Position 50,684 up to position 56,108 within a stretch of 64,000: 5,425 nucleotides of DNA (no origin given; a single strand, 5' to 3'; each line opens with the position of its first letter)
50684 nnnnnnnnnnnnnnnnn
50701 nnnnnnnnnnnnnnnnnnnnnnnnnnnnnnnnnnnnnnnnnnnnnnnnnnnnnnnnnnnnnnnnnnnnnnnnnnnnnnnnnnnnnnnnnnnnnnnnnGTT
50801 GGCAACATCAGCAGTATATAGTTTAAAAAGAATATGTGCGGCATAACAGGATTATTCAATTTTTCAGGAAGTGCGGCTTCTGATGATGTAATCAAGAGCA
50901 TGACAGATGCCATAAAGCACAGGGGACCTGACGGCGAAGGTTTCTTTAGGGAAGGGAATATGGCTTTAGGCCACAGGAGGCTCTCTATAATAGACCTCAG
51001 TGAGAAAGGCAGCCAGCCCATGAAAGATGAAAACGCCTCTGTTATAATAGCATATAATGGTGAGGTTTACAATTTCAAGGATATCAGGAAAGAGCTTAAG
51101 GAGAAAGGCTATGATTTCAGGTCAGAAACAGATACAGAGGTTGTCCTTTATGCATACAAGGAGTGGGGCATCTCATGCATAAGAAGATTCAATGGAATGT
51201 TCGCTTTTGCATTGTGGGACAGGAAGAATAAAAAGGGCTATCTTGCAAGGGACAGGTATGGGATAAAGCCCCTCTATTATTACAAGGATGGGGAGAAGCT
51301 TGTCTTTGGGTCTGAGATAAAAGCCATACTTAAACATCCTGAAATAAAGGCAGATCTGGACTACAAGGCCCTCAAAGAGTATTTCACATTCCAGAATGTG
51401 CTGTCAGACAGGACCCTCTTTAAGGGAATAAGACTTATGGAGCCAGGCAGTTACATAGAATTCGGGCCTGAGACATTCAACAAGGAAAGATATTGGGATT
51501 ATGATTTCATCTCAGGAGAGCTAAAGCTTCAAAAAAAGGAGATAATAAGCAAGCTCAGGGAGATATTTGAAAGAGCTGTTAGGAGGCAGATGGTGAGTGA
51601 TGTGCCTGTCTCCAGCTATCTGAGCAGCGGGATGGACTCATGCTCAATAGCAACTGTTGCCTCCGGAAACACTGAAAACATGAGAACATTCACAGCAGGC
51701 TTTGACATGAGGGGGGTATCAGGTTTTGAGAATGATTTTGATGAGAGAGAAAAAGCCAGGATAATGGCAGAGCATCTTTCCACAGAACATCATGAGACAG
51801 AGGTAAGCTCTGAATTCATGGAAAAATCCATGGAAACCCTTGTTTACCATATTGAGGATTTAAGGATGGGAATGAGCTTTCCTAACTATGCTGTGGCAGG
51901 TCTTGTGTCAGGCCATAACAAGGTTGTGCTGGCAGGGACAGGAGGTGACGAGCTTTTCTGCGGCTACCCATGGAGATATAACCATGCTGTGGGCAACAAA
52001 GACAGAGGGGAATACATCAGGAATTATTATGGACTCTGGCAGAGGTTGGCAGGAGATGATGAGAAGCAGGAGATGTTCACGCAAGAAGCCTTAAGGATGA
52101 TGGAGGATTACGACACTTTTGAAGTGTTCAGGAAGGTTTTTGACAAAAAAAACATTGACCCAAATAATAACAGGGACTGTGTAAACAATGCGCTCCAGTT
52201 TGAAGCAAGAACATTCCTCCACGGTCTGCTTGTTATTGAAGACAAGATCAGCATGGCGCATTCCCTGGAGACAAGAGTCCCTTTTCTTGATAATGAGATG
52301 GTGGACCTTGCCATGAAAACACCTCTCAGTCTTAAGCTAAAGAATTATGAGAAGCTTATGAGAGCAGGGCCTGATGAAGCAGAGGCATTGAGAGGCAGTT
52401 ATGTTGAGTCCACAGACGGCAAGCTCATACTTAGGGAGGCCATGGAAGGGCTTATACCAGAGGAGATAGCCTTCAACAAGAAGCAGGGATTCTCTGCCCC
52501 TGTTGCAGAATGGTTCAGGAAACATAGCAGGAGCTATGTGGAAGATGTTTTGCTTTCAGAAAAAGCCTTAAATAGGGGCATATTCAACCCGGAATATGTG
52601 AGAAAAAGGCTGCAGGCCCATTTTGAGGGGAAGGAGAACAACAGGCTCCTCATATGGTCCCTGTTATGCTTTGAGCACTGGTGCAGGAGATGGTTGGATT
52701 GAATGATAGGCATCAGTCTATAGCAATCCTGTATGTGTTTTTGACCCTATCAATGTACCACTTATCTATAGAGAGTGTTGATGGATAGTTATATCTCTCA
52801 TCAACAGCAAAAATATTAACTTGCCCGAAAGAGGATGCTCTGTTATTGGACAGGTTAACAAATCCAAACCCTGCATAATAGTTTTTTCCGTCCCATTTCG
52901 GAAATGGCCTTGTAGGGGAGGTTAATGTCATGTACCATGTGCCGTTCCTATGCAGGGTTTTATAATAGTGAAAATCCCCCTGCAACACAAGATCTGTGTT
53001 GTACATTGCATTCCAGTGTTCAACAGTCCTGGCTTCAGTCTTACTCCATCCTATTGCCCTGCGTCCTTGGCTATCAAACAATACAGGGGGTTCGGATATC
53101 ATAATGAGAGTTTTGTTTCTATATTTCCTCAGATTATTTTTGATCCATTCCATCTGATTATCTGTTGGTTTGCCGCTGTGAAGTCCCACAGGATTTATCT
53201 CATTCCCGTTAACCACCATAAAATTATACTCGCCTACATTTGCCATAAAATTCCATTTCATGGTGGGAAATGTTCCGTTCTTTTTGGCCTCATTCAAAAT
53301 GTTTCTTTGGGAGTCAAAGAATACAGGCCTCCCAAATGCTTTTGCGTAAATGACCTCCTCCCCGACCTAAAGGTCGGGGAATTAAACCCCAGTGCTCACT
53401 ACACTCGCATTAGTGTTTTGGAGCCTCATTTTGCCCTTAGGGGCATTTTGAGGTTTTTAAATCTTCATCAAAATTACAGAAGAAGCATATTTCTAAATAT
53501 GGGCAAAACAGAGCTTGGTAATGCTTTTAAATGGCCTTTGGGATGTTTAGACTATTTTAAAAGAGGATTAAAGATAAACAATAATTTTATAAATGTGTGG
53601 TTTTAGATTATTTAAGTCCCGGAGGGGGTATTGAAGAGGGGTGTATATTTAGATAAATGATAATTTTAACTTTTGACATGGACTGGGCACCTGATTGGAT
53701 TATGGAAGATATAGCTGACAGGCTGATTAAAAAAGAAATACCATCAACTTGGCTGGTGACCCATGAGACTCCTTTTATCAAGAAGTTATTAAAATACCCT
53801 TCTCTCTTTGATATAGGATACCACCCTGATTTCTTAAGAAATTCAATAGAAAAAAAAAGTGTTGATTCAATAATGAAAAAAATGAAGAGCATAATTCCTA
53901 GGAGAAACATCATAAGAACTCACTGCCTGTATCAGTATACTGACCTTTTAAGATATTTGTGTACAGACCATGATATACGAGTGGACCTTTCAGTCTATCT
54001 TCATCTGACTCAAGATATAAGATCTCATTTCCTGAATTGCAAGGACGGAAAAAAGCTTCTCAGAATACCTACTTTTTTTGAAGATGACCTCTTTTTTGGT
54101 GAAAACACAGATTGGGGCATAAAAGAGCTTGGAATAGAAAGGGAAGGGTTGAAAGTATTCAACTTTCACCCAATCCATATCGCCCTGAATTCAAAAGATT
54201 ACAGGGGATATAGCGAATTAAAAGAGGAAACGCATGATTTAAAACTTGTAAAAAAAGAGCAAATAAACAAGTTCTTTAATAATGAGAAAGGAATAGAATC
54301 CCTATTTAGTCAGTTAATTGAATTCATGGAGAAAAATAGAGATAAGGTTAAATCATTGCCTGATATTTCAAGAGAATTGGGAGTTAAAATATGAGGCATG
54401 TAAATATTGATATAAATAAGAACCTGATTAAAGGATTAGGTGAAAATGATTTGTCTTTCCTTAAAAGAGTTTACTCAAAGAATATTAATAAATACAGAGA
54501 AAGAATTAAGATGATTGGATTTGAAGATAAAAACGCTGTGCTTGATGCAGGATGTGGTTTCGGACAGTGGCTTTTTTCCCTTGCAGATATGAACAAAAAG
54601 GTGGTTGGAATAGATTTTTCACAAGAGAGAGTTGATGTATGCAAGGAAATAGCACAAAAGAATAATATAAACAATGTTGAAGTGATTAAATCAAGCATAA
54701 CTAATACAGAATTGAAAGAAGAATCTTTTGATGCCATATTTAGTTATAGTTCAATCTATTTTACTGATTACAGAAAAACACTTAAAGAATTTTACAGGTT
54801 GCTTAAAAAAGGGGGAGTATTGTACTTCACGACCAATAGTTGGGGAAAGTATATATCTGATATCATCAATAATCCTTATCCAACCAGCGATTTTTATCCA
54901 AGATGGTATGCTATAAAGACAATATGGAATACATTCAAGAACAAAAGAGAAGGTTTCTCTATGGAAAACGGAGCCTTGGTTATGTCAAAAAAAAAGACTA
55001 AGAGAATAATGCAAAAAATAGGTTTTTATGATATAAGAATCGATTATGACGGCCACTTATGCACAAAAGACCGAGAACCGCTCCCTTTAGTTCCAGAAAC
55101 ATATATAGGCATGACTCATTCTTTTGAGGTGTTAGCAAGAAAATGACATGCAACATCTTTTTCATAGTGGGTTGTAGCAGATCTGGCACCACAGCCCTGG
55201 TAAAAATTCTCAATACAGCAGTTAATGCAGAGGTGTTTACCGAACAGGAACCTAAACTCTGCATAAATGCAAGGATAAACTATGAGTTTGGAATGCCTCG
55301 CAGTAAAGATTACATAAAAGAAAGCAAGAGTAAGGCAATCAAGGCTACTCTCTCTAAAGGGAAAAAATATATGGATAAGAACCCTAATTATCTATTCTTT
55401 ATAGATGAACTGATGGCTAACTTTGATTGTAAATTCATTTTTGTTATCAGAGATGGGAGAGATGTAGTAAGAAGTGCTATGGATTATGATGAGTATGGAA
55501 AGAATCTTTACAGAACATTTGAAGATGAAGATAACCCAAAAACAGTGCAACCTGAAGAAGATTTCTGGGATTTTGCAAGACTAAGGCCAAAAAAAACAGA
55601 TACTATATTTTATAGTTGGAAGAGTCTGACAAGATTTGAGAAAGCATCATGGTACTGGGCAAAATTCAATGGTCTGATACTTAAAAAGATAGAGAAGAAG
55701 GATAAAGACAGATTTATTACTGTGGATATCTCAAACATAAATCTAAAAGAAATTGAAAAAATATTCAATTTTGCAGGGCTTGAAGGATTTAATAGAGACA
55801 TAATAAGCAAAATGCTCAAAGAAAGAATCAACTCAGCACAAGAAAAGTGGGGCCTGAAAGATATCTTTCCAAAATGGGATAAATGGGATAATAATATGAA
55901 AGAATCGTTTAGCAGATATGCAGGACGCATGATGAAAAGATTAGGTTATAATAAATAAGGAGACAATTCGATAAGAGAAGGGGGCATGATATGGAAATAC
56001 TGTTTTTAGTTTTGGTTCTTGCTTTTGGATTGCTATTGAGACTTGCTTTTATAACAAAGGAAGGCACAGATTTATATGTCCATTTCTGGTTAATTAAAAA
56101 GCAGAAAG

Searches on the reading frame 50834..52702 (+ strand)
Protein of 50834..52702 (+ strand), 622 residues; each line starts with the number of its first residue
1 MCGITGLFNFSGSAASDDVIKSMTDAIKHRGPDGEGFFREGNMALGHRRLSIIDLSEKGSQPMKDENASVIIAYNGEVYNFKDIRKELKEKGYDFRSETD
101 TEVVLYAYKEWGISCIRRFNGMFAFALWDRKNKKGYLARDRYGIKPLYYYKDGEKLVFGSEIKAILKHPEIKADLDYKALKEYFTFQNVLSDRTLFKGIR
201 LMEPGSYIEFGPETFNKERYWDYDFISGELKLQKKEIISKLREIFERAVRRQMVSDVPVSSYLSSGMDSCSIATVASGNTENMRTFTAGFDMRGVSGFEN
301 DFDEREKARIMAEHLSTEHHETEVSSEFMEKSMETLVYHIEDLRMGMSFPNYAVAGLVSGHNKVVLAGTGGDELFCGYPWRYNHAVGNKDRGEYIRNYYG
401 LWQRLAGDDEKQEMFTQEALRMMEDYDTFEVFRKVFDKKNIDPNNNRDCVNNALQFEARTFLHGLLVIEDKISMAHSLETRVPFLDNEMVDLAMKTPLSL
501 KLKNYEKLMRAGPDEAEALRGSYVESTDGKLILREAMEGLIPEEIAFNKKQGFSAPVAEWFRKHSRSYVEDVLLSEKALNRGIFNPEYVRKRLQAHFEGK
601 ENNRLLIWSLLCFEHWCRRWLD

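Call 12: search_protein_families(library=pfam, proteins=[window:50834-52702:+], max_evalue=0.001)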
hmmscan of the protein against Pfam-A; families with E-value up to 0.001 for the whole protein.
window:50834-52702:+ (622 aa): 4 families
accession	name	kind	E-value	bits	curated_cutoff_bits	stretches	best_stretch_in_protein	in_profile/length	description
PF00733.27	Asn_synthase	-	9.2e-86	289.1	21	1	240-617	1-353/354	Asparagine synthase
PF13537.11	GATase_7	-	2.6e-48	163.5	25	1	47-166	1-122/123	Glutamine amidotransferase domain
PF13522.11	GATase_6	-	1.2e-45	155.2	27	1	32-161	1-130/130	Glutamine amidotransferase domain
PF12481.13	DUF3700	-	0.00055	19.9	27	0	115-166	125-176/228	Aluminium induced protein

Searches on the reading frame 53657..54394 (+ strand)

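Call 12: search_protein_families(library=pfam, proteins=[window:53657-54394:+], max_evalue=0.001)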
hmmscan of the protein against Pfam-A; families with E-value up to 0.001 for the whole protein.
window:53657-54394:+ (245 aa): 1 family
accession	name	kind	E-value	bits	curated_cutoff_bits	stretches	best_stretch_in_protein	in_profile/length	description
PF22537.1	WbmS-like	-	7.4e-48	163.4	27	1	4-189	1-186/186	Polysaccharide deacetylase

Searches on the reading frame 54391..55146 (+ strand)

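Call 13: search_protein_families(library=pfam, proteins=[window:54391-55146:+], max_evalue=0.001)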
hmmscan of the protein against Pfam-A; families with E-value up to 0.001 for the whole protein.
window:54391-55146:+ (251 aa): 18 families
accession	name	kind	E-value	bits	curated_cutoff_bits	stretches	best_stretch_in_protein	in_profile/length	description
PF13847.12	Methyltransf_31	-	7.3e-24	84.6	27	1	46-150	3-113/145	Methyltransferase domain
PF13649.12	Methyltransf_25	-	7.7e-22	78.2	27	1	50-142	1-97/97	Methyltransferase domain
PF08241.18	Methyltransf_11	-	1.8e-21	77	21.2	1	51-146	1-95/95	Methyltransferase domain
PF01209.24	Ubie_methyltran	-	5.8e-15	55.7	20.1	1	39-150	40-155/233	ubiE/COQ5 methyltransferase family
PF08242.18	Methyltransf_12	-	9.2e-15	55.6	30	1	51-144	1-98/98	Methyltransferase domain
PF13489.12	Methyltransf_23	-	8.1e-11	42.3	27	1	28-164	9-135/164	Methyltransferase domain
PF02390.23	Methyltransf_4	-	1e-09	38.5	24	1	48-159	3-127/173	Putative methyltransferase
PF02353.26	CMAS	-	3.7e-09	36.8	27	1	32-147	48-165/273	Mycolic acid cyclopropane synthetase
PF05175.20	MTS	-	2.1e-07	31.2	23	1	46-118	31-104/170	Methyltransferase small domain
PF08003.17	Methyltransf_9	-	1.5e-06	27.9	23.8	1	47-146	116-217/315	Protein of unknown function (DUF1698)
PF13679.12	Methyltransf_32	-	1.4e-05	25.5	27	1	45-110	24-96/143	Methyltransferase domain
PF05148.21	Methyltransf_8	-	4.1e-05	24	27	1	94-146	104-156/219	Hypothetical methyltransferase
PF03848.20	TehB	-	7.2e-05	22.7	20.4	1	48-126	32-109/193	Tellurite resistance protein TehB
PF06325.19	PrmA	-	0.00012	22.1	22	1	46-144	161-256/296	Ribosomal protein L11 methyltransferase (PrmA)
PF07021.18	MetW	-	0.00014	22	21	1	46-178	13-143/193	Methionine biosynthesis protein MetW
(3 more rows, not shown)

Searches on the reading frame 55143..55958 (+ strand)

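Call 13: search_protein_families(library=pfam, proteins=[window:55143-55958:+], max_evalue=0.001)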
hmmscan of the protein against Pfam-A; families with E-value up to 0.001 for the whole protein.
window:55143-55958:+ (271 aa): 2 families
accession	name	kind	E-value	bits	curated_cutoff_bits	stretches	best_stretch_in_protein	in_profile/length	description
PF13469.12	Sulfotransfer_3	-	1.1e-11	45.9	27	1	6-124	2-154/216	Sulfotransferase family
PF00685.33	Sulfotransfer_1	-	6.4e-07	29.5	22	1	6-214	4-182/255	Sulfotransferase domain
